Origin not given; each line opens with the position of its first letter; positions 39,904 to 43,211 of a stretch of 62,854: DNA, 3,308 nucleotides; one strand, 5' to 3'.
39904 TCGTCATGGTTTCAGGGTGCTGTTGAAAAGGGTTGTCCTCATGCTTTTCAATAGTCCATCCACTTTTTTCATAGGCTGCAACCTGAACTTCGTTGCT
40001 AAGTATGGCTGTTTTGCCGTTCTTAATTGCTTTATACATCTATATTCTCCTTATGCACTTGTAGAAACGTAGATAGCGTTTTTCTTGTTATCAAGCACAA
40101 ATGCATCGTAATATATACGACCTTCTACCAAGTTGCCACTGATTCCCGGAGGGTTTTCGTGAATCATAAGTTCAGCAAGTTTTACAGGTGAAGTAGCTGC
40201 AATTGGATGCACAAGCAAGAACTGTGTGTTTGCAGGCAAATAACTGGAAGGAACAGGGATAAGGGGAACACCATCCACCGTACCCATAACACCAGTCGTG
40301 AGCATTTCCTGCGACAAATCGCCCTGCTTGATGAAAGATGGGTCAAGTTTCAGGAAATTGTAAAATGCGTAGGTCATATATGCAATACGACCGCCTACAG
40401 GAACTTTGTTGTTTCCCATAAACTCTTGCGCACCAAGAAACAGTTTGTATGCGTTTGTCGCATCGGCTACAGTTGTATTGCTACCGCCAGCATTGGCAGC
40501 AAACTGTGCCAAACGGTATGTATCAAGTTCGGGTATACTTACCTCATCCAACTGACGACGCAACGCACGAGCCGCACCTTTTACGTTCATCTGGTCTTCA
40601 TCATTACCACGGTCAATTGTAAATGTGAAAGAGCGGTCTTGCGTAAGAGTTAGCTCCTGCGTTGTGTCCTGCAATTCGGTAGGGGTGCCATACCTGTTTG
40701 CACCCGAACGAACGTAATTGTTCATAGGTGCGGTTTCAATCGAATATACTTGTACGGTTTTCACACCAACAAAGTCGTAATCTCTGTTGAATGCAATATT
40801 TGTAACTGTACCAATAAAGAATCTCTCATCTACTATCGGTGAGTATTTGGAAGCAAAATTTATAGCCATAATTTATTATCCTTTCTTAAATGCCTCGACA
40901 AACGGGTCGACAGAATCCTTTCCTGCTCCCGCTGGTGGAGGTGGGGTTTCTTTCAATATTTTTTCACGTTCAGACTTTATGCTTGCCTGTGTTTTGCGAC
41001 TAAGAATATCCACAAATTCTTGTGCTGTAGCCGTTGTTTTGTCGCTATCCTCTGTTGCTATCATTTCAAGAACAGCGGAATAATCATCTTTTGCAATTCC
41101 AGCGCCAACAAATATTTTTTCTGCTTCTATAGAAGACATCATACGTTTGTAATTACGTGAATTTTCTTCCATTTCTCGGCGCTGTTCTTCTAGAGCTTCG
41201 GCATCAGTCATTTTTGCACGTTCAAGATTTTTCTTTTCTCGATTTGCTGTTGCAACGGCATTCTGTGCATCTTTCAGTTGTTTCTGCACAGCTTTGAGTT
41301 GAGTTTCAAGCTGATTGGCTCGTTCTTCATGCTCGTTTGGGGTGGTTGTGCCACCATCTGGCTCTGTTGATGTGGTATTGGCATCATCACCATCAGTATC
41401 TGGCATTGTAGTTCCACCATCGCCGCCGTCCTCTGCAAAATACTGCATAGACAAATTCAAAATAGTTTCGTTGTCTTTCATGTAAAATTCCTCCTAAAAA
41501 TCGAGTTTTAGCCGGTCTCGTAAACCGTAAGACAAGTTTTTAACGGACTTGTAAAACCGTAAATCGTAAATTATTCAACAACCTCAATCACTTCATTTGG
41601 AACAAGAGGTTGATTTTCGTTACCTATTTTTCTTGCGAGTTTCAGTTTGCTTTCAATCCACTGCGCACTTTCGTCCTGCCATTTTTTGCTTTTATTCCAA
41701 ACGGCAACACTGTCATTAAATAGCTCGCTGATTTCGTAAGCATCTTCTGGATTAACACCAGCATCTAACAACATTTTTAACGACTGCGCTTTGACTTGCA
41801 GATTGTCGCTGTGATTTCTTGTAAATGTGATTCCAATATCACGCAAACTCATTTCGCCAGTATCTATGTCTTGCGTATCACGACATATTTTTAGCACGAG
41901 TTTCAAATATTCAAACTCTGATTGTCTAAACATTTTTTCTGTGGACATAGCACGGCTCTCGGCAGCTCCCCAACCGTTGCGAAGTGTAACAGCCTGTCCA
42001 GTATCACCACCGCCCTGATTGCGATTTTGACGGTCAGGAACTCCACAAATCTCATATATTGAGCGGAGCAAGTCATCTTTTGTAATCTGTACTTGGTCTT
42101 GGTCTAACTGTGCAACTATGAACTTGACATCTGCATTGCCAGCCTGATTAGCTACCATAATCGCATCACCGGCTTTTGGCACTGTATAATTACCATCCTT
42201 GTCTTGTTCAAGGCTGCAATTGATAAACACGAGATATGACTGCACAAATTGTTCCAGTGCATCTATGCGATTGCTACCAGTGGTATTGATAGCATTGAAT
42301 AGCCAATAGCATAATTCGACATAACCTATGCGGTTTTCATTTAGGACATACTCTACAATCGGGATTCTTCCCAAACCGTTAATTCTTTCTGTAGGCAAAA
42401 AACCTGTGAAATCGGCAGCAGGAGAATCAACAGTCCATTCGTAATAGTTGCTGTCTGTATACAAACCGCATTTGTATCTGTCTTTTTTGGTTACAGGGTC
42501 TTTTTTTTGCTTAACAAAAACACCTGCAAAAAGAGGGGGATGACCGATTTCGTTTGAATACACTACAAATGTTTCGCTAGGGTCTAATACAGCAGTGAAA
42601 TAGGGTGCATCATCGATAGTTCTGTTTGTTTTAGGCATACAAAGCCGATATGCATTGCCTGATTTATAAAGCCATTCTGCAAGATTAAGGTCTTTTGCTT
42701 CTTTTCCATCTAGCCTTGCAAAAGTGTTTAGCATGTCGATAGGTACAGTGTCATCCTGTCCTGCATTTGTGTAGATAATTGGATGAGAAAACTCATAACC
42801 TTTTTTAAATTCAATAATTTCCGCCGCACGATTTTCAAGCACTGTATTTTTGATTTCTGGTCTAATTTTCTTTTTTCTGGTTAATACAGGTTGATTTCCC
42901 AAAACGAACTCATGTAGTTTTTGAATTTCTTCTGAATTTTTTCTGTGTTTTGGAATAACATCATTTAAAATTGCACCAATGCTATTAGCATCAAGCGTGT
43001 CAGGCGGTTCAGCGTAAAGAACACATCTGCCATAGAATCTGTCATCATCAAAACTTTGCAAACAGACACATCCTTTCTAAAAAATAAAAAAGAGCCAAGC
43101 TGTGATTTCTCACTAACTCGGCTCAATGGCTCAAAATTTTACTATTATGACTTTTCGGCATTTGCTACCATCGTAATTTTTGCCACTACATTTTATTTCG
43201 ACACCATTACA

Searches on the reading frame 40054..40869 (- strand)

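Call 21: search_protein_families(library=phrogs, proteins=[window:40054-40869:-], max_evalue=0.00001)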
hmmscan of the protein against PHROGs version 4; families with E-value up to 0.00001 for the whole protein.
window:40054-40869:- (272 aa): 2 families
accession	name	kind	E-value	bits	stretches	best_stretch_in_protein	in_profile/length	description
phrog_422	-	head and packaging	3.8e-57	195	1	1-271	3-293/297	major head protein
phrog_267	-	head and packaging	4e-17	63.5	1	8-223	44-279/410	major head protein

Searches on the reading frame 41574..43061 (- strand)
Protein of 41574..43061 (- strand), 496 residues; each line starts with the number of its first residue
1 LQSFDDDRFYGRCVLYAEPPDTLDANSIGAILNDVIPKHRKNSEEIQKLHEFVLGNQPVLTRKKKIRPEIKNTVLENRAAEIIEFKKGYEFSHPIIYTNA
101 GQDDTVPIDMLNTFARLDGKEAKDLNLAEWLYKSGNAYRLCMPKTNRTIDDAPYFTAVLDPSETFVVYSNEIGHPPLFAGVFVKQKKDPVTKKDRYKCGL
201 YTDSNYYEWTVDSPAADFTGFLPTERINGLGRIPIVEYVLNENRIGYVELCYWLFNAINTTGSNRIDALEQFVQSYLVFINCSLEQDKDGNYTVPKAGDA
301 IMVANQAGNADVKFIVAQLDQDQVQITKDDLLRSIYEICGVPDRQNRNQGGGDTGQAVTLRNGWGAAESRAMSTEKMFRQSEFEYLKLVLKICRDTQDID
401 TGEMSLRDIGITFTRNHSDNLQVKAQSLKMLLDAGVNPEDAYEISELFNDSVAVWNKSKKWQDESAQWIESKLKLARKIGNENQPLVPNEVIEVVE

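Call 21: search_protein_families(library=phrogs, proteins=[window:41574-43061:-], max_evalue=0.00001)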
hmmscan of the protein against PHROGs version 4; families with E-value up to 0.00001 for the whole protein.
window:41574-43061:- (496 aa): 2 families
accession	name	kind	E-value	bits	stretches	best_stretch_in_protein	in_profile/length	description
phrog_64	-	head and packaging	1.3e-57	196.5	1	24-468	70-501/547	portal protein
phrog_8065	-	unknown function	1.5e-06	29.4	1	33-145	46-158/165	-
